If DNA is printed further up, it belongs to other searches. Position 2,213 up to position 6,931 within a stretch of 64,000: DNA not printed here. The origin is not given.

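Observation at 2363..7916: Third barrel + lipoprotein module with a lipoprotein of about 1470 aa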

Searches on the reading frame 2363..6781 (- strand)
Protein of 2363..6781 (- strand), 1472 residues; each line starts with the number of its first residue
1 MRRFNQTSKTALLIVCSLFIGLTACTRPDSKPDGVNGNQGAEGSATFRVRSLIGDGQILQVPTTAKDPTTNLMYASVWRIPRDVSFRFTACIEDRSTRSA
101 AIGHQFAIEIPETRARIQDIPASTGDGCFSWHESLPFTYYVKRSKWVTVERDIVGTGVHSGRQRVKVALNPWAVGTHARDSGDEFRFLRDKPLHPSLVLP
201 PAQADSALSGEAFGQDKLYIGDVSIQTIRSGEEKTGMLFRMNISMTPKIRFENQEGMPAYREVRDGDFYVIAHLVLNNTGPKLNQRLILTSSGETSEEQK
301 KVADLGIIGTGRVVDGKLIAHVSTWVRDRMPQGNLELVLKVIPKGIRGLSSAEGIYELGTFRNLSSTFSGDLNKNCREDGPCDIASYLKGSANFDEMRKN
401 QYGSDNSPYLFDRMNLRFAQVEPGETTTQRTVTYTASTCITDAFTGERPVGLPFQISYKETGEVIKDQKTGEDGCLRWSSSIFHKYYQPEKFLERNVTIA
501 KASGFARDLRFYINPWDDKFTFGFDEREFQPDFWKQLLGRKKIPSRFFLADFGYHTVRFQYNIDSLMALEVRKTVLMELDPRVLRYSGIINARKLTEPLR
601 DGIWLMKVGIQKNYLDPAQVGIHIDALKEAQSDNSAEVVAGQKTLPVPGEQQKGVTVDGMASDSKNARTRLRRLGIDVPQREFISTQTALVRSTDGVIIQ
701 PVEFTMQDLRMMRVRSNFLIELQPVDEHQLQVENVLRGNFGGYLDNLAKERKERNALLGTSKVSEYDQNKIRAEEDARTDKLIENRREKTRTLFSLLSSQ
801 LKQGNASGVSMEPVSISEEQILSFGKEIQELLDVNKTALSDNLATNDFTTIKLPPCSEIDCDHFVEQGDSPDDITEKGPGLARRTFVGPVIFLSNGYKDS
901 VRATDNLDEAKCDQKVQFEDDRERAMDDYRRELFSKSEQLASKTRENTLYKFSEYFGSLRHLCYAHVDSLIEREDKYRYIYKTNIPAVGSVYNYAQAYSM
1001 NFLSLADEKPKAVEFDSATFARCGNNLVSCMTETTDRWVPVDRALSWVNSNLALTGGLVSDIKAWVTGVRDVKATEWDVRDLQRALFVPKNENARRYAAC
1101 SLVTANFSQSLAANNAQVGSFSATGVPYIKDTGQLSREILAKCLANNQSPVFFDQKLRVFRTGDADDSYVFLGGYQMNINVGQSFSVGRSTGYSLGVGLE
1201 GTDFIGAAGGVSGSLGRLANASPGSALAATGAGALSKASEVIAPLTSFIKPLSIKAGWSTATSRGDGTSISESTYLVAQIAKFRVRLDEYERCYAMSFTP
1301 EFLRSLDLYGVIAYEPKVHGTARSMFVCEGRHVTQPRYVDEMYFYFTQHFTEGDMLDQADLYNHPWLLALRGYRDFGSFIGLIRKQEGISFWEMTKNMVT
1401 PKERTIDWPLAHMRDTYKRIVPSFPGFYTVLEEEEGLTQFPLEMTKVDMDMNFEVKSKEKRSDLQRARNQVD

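Call 7: search_protein_families(library=pfam, proteins=[window:2363-6781:-], max_evalue=0.1)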
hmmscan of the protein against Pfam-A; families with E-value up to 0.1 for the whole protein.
window:2363-6781:- (1472 aa): 0 families

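Call 8: search_protein_families(library=ncbifam, proteins=[window:2363-6781:-], max_evalue=0.1)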
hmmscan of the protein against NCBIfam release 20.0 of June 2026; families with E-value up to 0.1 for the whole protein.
window:2363-6781:- (1472 aa): 0 families

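Call 16: find_homologous_proteins(query=window:2363-6781:-)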
Query window:2363-6781:- (1472 aa): 37 proteins with E <= 0.001 among 8000 candidates.
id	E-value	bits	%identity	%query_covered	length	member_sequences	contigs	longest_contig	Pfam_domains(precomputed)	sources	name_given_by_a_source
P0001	0.0e+0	3394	100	100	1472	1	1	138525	-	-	-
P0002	0.0e+0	2488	74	98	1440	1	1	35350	-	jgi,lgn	jgi:hypothetical protein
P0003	0.0e+0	2440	71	100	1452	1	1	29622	-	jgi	-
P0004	0.0e+0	2350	68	99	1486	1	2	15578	-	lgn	-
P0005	0.0e+0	2302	69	100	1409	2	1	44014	-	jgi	-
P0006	0.0e+0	1856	57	99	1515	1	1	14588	-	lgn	-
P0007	0.0e+0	1683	54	99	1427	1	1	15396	-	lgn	-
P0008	0.0e+0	1668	52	99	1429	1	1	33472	-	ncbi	-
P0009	0.0e+0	1597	51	100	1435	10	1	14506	-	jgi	jgi:hypothetical protein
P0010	0.0e+0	1555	50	99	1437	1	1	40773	-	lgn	-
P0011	0.0e+0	1536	50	99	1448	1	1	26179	-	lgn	-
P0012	0.0e+0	1505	50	99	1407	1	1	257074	-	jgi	jgi:hypothetical protein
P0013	0.0e+0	1494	49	99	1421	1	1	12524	-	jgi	-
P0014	0.0e+0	1428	48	99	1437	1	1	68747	-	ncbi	-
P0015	0.0e+0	1374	47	99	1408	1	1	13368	-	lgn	-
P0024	0.0e+0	1046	40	97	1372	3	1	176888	-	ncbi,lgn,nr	ncbi:MAG: hypothetical protein KF767_12930 [Bdellovibrionaceae bacterium]|nr:hypothetical protein [P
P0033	1.5e-218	747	35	97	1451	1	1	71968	-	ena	-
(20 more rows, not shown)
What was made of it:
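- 2363..6781 (-): Gene for the 1,472-aa lipoprotein. 37 homologues of 1,372-1,633 aa (call 16).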

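Call 19: find_encoding_contigs(protein=P0012, flank=8000, max_places=2)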
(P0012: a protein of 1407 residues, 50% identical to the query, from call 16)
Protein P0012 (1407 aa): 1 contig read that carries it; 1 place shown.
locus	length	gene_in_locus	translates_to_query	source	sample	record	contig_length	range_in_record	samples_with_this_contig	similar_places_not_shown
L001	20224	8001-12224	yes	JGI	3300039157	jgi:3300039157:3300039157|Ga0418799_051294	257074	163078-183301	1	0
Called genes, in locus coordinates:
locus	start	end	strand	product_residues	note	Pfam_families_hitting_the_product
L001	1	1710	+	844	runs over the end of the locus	-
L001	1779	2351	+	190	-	PF04264:YceI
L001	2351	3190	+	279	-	-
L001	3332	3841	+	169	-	-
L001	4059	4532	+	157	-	-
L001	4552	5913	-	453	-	PF22046:FabMG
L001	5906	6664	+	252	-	PF01497:Peripla_BP_2 (weak)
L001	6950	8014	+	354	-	-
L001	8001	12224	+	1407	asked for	-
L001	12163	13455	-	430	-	PF04413:Glycos_transf_N, PF13439:Glyco_transf_4 (faint)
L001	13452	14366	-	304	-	PF01545:Cation_efflux, PF16916:ZT_dimer (weak)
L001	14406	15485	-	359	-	-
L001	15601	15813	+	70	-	-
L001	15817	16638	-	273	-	PF01344:Kelch_1 (faint), PF13415:Beta-prop_FBX42, PF24681:Kelch_KLHDC2_KLHL20_DRC7, PF24981:Beta-prop_ATRN-LZTR1, PF13415:Beta-prop_FBX42, PF13854:Kelch_HCF (weak), PF24681:Kelch_KLHDC2_KLHL20_DRC7, PF13415:Beta-prop_FBX42, +4 more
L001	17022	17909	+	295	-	PF00487:FA_desaturase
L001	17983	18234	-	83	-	-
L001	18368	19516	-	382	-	-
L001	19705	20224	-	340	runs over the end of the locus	-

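Call 20: find_encoding_contigs(protein=P0033, flank=8000, max_places=2)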
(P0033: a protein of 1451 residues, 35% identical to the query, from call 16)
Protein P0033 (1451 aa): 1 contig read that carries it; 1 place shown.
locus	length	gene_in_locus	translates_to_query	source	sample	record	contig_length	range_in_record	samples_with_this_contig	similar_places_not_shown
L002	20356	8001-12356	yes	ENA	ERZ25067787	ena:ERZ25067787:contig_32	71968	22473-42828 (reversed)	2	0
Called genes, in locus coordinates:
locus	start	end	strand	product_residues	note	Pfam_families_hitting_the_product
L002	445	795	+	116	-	PF04264:YceI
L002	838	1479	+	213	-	PF04264:YceI (weak)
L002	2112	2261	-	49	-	-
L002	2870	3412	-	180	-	PF13091:PLDc_2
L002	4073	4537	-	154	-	-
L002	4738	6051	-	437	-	PF22046:FabMG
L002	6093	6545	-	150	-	-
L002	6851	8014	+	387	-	-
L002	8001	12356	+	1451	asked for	-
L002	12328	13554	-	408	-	PF04413:Glycos_transf_N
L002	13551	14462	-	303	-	PF01545:Cation_efflux, PF16916:ZT_dimer (weak)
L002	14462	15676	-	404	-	PF07221:GlcNAc_2-epim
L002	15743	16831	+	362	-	-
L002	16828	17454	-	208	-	-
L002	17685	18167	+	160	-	-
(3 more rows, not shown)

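Call 21: find_encoding_contigs(protein=P0024, flank=8000, max_places=2)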
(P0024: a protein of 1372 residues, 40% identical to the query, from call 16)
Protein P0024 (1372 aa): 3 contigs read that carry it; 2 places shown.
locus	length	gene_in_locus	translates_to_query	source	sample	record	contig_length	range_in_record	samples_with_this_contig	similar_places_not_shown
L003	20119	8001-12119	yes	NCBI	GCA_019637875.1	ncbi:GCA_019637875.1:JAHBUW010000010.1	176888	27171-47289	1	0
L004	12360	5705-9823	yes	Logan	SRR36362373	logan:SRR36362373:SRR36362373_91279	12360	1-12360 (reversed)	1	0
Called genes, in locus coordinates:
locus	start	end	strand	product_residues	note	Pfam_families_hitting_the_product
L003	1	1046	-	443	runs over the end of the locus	PF02534:T4SS-DNA_transf (weak), PF10412:TrwB_AAD_bind (faint), PF12696:TraG-D_C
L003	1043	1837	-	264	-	-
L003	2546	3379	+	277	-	-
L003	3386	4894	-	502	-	-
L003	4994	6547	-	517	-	-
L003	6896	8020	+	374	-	-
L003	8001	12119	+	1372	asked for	-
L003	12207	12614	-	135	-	PF00472:RF-1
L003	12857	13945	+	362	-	PF06725:3D (weak)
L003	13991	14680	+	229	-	PF13460:NAD_binding_10 (weak), PF08732:HIM1 (weak)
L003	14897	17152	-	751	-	PF07715:Plug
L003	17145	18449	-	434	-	PF09375:Peptidase_M75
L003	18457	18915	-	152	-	PF13103:TonB_2 (weak), PF03544:TonB_C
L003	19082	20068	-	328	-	PF13531:SBP_bac_11, PF01547:SBP_bac_1, PF13416:SBP_bac_8, PF13343:SBP_bac_6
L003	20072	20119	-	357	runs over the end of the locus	PF04116:FA_hydroxylase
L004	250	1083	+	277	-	-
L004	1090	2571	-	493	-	-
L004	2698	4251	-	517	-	-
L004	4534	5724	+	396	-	-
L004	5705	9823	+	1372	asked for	-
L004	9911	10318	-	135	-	PF00472:RF-1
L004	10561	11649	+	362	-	PF06725:3D (weak)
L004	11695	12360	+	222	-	?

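Call 24: search_solved_structures(query=A1, max_evalue=10)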
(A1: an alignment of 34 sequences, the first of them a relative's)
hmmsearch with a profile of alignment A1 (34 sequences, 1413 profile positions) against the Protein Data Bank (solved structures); distinct sequences matched with E-value up to 10: 5.
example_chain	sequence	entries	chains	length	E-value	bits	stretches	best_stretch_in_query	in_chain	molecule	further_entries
10aw_A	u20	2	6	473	0.48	11.3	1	711-856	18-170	50 kDa outer membrane protein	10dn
6u7h_A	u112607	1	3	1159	0.99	10.2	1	949-1103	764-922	spike glycoprotein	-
8wde_A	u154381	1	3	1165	1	10.2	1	949-1103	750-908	Spike glycoprotein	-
9ofo_A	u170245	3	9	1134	1.8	9.4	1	949-1103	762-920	Surface glycoprotein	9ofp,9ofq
8oyv_A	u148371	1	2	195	6.6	7.5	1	710-802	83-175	De novo designed soluble Claudin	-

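Call 35: find_related_loci(query=A1, collection=genome_contigs, flank=5000)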
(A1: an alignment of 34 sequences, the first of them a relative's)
Query A1 (1472 aa) in genome_contigs; peptide patterns used: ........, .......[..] (x = any residue, [..] = any of these).
114 stretches matched a pattern; 50 encode a relative of the query (tblastn E <= 1e-3); 50 distinct loci.
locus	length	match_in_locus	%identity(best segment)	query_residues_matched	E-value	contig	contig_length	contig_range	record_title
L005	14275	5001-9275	52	8-1466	0e+0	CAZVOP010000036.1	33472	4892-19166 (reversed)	MAG TPA_asm: uncultured Pseudobdellovibrionaceae bacterium isolate SRP193066_co1_19 genome assembly, contig: NODE_1467_l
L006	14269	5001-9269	48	6-1464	0e+0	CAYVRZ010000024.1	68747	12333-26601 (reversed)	MAG TPA_asm: uncultured Pseudobdellovibrionaceae bacterium isolate SRP302895_co1_334 genome assembly, contig: NODE_718_l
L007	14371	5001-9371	46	2-1468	0e+0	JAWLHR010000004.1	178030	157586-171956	MAG: Bdellovibrionales bacterium isolate 30dZY2.bin.76 NODE_183_length_178030_cov_26.050801, whole genome shotgun sequen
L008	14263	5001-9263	46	13-1461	0e+0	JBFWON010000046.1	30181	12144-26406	MAG: Bdellovibrionales bacterium isolate CA_2019_TPBF_137 NODE_8023_length_30181_cov_4.896586_TPBF, whole genome shotgun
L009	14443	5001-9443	43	1-1461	0e+0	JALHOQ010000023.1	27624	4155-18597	MAG: Bdellovibrionales bacterium isolate bin.161 c_000000007505, whole genome shotgun sequence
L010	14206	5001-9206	35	1-1450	0e+0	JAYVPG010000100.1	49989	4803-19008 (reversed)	MAG: Pseudobdellovibrionaceae bacterium isolate GL72_DN_metabat_34 GL72_DN_metabat_34_99, whole genome shotgun sequence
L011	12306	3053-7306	35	13-1459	0e+0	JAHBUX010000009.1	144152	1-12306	MAG: Bdellovibrionales bacterium isolate ACE_BDE2 BDE2_9, whole genome shotgun sequence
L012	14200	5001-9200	35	14-1448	0e+0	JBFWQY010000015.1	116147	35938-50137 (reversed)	MAG: Bdellovibrionales bacterium isolate CA_2019_TPBF_194 NODE_1502_length_116147_cov_11.200543_TPBF, whole genome shotg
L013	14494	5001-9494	34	2-1456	0e+0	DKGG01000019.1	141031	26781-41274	MAG TPA_asm: Bdellovibrionaceae bacterium UBA6776 UBA6776_contig_5903, whole genome shotgun sequence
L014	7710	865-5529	32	14-1458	0e+0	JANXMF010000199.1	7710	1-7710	MAG: Pseudobdellovibrionaceae bacterium isolate 336R_concoct_85_sub 336R_k141_274933, whole genome shotgun sequence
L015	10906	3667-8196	32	24-1462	0e+0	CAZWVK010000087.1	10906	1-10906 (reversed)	MAG TPA_asm: uncultured Pseudobdellovibrionaceae bacterium isolate SRP304446_co1_112 genome assembly, contig: NODE_4237_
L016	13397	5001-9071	33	3-1441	0e+0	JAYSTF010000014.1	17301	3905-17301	MAG: Pseudobdellovibrionaceae bacterium isolate GFS_12387 GFS_12387_13, whole genome shotgun sequence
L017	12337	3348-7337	32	7-1443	0e+0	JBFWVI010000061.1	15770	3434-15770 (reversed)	MAG: Bdellovibrionales bacterium isolate CA_2019_TPBF_90 NODE_16502_length_15770_cov_10.517676_TPBF, whole genome shotgu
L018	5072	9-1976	45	781-1468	0e+0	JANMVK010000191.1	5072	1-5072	MAG: Pseudobdellovibrionaceae bacterium isolate SOY_1_B_concoct_198 SOY_1_B_k141_5261420, whole genome shotgun sequence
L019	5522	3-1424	55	951-1466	0e+0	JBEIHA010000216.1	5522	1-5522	MAG: Pseudobdellovibrionaceae bacterium isolate Sample-102-S76-bin-178 Sample_102_S76-bin_178-k141_945556, whole genome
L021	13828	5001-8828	28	78-1443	8e-152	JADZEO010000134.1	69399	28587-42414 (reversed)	MAG: Bdellovibrionales bacterium isolate SJ826 c_000001295916, whole genome shotgun sequence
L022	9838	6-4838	24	17-1433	2e-101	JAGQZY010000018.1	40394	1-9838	MAG: Bdellovibrionales bacterium isolate HKST-UBA04 NODE_18_length_40394_cov_3.345140, whole genome shotgun sequence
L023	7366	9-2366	35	678-1461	3e-113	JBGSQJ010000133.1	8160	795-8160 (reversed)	MAG: Bdellovibrionales bacterium isolate JTS-AC328 k141_546414, whole genome shotgun sequence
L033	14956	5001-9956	27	114-1448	2e-63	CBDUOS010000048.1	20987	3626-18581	MAG TPA_asm: uncultured Bdellovibrionales bacterium isolate SRR22808124_binner23_Refined_29 genome assembly, contig: ERZ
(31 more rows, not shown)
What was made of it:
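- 2666..2755 (-): 30-residue motif, 25 positions invariant (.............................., residues 1343-1372). It was the pattern that retrieved all 50 GTDB loci (call 35).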
